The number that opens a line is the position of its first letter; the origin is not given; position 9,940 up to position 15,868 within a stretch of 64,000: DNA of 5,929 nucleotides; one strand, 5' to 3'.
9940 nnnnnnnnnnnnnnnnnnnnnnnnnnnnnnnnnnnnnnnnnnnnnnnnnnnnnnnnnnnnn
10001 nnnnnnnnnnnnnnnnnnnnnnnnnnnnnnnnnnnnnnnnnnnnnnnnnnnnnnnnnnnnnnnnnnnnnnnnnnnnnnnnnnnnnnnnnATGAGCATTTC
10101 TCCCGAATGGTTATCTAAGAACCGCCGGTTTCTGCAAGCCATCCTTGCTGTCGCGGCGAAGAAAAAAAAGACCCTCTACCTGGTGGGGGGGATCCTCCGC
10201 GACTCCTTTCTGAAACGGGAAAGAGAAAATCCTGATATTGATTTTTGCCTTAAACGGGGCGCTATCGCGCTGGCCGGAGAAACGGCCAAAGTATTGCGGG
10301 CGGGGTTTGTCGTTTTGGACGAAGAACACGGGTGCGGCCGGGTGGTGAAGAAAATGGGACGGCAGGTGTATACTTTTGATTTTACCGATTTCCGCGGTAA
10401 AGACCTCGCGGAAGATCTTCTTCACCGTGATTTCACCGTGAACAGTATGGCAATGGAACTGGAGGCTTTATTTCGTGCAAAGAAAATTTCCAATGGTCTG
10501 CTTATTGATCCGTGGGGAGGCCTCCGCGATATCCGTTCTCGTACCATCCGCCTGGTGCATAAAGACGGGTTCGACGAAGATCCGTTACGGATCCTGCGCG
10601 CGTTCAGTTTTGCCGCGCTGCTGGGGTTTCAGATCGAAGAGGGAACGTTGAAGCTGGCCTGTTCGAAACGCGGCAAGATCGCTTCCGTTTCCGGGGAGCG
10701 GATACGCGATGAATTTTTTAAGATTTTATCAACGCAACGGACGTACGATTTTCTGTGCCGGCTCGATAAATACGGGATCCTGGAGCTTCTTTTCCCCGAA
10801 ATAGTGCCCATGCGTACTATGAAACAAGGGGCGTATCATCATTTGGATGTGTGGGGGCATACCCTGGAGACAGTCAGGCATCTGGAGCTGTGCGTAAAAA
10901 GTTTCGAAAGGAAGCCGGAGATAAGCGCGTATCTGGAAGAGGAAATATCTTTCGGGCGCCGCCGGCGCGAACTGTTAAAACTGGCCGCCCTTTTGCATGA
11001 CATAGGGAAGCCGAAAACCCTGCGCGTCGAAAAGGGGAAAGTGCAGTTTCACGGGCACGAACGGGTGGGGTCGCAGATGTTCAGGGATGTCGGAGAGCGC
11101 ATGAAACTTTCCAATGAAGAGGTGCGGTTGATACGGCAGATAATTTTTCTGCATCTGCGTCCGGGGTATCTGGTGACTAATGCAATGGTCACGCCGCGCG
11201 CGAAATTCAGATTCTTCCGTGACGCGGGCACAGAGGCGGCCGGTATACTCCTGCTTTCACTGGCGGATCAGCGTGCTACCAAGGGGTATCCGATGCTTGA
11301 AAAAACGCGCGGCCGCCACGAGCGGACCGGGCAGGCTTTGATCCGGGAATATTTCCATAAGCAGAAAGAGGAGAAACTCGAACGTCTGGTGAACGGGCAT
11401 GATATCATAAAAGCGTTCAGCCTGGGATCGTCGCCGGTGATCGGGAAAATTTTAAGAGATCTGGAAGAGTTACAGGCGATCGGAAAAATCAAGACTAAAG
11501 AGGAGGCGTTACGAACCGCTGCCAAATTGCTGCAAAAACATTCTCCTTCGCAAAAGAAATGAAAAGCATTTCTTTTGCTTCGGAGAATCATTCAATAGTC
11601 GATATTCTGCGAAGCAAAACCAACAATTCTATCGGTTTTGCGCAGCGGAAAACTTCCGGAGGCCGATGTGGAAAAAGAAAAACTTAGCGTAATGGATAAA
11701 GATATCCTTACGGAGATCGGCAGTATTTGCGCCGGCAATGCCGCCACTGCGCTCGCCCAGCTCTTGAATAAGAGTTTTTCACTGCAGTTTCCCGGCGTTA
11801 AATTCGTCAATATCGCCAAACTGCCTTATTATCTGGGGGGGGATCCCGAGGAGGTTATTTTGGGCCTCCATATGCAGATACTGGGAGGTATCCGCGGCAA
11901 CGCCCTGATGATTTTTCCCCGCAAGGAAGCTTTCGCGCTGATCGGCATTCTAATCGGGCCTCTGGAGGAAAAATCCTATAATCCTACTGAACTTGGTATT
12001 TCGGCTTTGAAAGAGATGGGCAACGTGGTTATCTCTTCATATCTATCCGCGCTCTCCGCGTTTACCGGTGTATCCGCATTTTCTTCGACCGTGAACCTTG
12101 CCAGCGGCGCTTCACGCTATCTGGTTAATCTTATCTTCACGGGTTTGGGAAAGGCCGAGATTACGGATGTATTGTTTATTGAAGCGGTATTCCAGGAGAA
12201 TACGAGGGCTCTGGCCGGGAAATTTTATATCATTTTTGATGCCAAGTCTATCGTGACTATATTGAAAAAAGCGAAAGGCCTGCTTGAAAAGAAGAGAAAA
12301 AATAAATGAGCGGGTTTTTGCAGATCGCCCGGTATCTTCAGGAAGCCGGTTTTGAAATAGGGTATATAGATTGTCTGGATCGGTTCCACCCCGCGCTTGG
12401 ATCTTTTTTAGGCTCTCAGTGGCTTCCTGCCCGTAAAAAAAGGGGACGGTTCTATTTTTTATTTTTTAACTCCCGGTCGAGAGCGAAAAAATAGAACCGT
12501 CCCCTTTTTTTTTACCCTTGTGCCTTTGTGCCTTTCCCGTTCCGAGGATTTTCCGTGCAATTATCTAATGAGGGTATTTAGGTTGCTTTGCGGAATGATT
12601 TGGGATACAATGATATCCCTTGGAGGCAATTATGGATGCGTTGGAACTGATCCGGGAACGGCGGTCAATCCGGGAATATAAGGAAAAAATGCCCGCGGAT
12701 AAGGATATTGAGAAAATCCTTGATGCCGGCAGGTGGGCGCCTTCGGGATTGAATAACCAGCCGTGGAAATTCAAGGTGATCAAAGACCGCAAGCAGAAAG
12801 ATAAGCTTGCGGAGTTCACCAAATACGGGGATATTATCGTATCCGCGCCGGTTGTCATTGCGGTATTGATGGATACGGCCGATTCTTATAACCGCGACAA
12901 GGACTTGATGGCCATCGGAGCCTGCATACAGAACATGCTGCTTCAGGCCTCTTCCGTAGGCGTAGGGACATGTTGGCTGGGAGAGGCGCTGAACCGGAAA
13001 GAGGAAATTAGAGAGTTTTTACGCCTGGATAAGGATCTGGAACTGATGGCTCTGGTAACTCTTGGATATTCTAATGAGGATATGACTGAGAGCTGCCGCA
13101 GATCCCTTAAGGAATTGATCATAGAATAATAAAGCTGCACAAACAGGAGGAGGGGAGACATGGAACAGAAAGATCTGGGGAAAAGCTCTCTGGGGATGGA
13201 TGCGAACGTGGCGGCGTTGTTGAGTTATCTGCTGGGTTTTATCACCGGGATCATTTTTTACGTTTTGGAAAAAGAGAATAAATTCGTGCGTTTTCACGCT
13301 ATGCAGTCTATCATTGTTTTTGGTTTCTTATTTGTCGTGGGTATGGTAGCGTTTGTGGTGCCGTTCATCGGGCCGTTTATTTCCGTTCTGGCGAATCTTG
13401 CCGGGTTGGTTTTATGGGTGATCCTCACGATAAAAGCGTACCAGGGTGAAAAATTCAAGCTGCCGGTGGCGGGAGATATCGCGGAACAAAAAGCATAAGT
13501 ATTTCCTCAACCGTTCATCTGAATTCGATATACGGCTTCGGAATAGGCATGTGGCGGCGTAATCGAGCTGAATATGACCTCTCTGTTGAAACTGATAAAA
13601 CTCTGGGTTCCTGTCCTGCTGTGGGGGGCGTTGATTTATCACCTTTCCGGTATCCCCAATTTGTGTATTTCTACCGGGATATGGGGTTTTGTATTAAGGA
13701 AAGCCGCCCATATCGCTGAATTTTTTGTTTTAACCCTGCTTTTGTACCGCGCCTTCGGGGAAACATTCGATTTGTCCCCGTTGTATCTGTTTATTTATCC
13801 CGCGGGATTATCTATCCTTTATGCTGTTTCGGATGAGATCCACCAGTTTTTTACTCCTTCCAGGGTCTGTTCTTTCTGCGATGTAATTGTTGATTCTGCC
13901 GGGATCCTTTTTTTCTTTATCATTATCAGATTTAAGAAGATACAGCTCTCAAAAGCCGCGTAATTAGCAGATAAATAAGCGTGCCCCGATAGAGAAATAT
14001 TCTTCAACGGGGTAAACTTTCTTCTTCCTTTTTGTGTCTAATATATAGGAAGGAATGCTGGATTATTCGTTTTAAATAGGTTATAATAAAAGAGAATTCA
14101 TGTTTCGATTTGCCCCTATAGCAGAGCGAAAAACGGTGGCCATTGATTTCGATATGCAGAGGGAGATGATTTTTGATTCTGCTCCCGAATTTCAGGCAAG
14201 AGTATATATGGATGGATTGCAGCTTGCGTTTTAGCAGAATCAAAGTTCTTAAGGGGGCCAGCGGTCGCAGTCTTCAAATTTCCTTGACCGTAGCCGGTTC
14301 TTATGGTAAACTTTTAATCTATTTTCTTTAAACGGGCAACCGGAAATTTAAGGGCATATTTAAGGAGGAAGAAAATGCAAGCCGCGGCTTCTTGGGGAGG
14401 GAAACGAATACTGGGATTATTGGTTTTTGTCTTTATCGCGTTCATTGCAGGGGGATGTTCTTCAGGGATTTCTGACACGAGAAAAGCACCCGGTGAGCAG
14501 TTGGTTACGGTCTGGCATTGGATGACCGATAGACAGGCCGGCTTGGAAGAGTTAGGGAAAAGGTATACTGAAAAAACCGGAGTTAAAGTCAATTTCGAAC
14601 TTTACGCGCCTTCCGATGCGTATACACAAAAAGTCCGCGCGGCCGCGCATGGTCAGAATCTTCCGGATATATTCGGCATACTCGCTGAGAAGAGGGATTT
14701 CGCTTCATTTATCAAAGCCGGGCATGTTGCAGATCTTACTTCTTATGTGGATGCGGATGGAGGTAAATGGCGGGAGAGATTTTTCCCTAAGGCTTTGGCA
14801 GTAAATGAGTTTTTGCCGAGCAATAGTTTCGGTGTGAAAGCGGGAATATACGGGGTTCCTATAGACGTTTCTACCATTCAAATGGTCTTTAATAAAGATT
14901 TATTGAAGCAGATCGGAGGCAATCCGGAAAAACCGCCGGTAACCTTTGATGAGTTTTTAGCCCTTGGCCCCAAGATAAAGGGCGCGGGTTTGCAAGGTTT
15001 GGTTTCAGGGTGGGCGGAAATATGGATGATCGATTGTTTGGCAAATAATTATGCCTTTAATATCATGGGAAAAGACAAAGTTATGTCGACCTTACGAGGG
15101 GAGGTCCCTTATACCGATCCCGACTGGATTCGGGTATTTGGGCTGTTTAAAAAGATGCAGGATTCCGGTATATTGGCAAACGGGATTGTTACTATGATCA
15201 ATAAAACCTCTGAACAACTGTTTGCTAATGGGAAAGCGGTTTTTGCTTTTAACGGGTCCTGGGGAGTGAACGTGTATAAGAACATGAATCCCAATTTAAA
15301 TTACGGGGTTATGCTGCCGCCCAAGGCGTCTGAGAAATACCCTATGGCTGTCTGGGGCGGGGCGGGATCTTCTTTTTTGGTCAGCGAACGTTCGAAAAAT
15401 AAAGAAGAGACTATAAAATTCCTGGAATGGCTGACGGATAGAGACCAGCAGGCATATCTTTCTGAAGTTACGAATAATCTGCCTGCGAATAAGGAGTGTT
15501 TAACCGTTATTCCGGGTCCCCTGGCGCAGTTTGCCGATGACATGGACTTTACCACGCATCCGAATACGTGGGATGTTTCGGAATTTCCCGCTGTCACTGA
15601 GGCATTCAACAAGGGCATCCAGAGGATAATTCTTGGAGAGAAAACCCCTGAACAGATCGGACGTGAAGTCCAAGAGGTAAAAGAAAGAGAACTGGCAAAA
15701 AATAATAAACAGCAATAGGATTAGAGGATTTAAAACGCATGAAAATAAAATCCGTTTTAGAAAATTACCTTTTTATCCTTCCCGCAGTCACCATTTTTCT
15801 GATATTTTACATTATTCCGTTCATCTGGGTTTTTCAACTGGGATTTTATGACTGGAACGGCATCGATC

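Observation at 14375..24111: Polysaccharide-utilisation-like locus: CUT1 ABC uptake (no ATPase) plus two paralogous GH-A hydrolase-like proteins and a tandem-CBM-like lipoprotein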

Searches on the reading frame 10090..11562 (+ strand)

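Call 8: search_protein_families(library=pfam, proteins=[window:10090-11562:+], max_evalue=0.001)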
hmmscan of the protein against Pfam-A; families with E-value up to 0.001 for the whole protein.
window:10090-11562:+ (490 aa): 4 families
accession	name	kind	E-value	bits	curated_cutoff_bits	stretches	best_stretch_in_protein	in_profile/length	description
PF01743.26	PolyA_pol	-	4.9e-14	53.2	23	1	29-154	1-126/126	Poly A polymerase head domain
PF12627.12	PolyA_pol_RNAbd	-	2.3e-13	50.1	22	1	179-238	1-60/64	Probable RNA and SrmB- binding site of polymerase A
PF01966.28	HD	-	3.9e-12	46.9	22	1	255-359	2-89/116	HD domain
PF13735.12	tRNA_NucTran2_2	-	8.4e-06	26.3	27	1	425-477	96-148/149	tRNA nucleotidyltransferase domain 2 putative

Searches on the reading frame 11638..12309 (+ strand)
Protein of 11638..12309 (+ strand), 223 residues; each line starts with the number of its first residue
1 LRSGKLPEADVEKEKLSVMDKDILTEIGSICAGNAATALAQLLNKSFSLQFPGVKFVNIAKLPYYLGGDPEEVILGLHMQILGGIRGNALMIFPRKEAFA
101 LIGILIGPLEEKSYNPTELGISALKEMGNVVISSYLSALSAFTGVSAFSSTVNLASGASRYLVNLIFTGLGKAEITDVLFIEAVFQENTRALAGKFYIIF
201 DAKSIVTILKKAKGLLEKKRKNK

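Call 8: search_protein_families(library=pfam, proteins=[window:11638-12309:+], max_evalue=0.001)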
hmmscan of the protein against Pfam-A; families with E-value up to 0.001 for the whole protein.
window:11638-12309:+ (223 aa): 1 family
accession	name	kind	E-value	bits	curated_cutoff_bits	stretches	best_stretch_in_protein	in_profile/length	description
PF04509.17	CheC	-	4.1e-12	46.3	22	1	19-47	1-29/38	CheC-like family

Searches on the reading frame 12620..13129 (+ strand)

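Call 8: search_protein_families(library=pfam, proteins=[window:12620-13129:+], max_evalue=0.001)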
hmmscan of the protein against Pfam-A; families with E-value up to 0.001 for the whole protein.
window:12620-13129:+ (169 aa): 2 families
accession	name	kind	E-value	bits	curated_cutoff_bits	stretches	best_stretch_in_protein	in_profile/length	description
PF00881.29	Nitroreductase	-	1.3e-32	113.7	23.5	2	11-66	1-56/167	Nitroreductase family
PF14512.11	TM1586_NiRdase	-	6.5e-19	68.8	27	2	73-167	63-149/215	Putative TM nitroreductase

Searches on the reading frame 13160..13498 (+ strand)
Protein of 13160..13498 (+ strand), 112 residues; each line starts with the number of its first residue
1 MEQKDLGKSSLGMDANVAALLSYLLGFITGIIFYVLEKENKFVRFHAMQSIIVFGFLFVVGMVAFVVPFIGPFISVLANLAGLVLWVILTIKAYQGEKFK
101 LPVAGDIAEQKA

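Call 8: search_protein_families(library=pfam, proteins=[window:13160-13498:+], max_evalue=0.001)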
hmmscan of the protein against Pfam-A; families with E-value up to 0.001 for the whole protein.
window:13160-13498:+ (112 aa): 2 families
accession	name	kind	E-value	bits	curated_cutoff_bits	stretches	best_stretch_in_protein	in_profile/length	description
PF09685.15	DUF4870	-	2.3e-08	34.4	25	1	18-104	11-103/107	Domain of unknown function (DUF4870)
PF14074.11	DUF4257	-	0.00084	20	27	0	20-85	2-69/81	Protein of unknown function (DUF4257)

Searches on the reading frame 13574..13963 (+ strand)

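Call 8: search_protein_families(library=pfam, proteins=[window:13574-13963:+], max_evalue=0.001)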
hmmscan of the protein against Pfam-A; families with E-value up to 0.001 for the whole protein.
window:13574-13963:+ (129 aa): 1 family
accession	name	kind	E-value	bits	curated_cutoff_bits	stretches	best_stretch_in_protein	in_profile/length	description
PF04892.17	VanZ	-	3.2e-12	47.6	30.1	1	36-120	55-124/126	VanZ like family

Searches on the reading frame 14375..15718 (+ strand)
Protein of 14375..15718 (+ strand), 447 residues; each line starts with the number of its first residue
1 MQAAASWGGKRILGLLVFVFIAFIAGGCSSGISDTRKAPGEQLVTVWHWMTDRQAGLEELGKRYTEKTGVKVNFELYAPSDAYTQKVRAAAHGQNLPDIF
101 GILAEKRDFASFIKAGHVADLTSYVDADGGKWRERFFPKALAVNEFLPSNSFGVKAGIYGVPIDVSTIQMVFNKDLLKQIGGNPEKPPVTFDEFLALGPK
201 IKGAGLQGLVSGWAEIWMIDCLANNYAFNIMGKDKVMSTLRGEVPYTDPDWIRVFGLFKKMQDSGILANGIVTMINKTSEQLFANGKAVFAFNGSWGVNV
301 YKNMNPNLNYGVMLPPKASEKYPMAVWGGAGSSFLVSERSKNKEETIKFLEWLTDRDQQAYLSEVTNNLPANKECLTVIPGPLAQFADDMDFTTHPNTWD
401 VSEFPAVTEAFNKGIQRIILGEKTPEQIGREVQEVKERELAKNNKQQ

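Call 4: search_protein_families(library=pfam, proteins=[window:14375-15718:+], max_evalue=0.01)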
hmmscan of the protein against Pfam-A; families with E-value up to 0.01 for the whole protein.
window:14375-15718:+ (447 aa): 2 families
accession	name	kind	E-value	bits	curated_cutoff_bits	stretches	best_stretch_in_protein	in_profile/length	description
PF13416.11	SBP_bac_8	-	1.8e-42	146.5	27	1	60-387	2-272/279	Bacterial extracellular solute-binding protein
PF01547.30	SBP_bac_1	-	1.3e-31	111.2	26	1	50-360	4-307/307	Bacterial extracellular solute-binding protein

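Call 5: search_protein_families(library=ncbifam, proteins=[window:14375-15718:+], max_evalue=0.01)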
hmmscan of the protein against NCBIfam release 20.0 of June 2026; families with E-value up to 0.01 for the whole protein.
window:14375-15718:+ (447 aa): 6 families
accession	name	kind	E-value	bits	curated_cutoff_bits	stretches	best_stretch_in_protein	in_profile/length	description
NF053763.1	ABCarbgalBndGanS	equivalog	2.7e-19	69.3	700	1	150-375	130-348/420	galactooligosaccharide ABC transporter substrate-binding protein GanS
TIGR03851.1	chitin_NgcE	equivalog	3.7e-16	59.1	399.65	1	92-373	89-371/450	N-acetylglucosamine/diacetylchitobiose ABC transporter substrate-binding protein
NF007011.0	PRK09474.1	equivalog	6.6e-16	58.1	291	1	41-352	30-308/396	maltose/maltodextrin ABC transporter substrate-binding protein MalE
NF008211.0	PRK10974.1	equivalog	3.6e-12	45.6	411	1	160-373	140-353/439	sn-glycerol-3-phosphate ABC transporter substrate-binding protein UgpB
TIGR03850.1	bind_CPR_0540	equivalog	5.8e-12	44.9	299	1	20-355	12-347/437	carbohydrate ABC transporter substrate-binding protein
NF045826.1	lipo_P68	equivalog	0.0018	16.8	200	0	136-180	135-176/669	P68 family surface lipoprotein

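Call 47: search_solved_structures(query=window:14375-15718:+, max_evalue=1e-8)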
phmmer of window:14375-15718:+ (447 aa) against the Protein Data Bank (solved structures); distinct sequences matched with E-value up to 1e-8: 33.
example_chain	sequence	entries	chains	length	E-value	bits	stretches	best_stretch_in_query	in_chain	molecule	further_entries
3zkk_A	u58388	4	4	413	1.5e-17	66.8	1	36-436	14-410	XOS BINDING PROTEIN | PUTATIVE SUGAR TRANSPORTER SOLUTE-BINDING PROTEIN | SUGAR TRANSPORTER SOLUTE-BINDING PROTEIN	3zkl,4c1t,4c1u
2gha_A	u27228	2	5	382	6e-16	61.5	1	49-436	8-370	maltose ABC transporter, periplasmic maltose-binding protein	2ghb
6dtu_A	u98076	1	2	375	6.3e-16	61.4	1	49-435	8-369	maltose-binding protein MalE1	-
9xor_A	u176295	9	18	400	9.6e-16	60.8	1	157-435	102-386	maltose-binding protein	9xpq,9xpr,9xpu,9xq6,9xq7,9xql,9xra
7ehp_A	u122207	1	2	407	1.1e-15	60.6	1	57-438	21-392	chitin oligosaccahride binding protein NagB1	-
4r9f_A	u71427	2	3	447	3.8e-15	58.8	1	9-369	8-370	MBP1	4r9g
5ysb_A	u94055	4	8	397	1.7e-14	56.7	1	40-375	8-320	Lin1841 protein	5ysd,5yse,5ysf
4qrz_A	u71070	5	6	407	1.2e-13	53.9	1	44-427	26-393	ABC-TYPE SUGAR TRANSPORTER | ABC transporter, substrate binding protein (Sugar)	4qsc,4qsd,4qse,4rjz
6rjy_A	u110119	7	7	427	1.3e-13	53.8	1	46-369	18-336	Arabino-oligosaccharids-binding protein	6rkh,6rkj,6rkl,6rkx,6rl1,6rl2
4zza_A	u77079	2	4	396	1.4e-13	53.6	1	147-364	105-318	Sugar binding protein of ABC transporter system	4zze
4zs9_A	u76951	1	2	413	1.6e-13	53.5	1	147-364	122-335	Sugar binding protein of ABC transporter system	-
5ci5_A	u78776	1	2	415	2.8e-13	52.7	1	61-428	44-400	Extracellular solute-binding protein family 1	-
8xba_A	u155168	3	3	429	4.2e-13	52.1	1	41-441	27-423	XylA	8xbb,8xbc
7eho_A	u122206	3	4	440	1.1e-12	50.7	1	65-438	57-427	Chitin oligosaccharide binding protein NagB2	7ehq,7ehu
3vxb_A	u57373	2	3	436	1.2e-12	50.6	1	64-428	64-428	Putative sugar-binding lipoprotein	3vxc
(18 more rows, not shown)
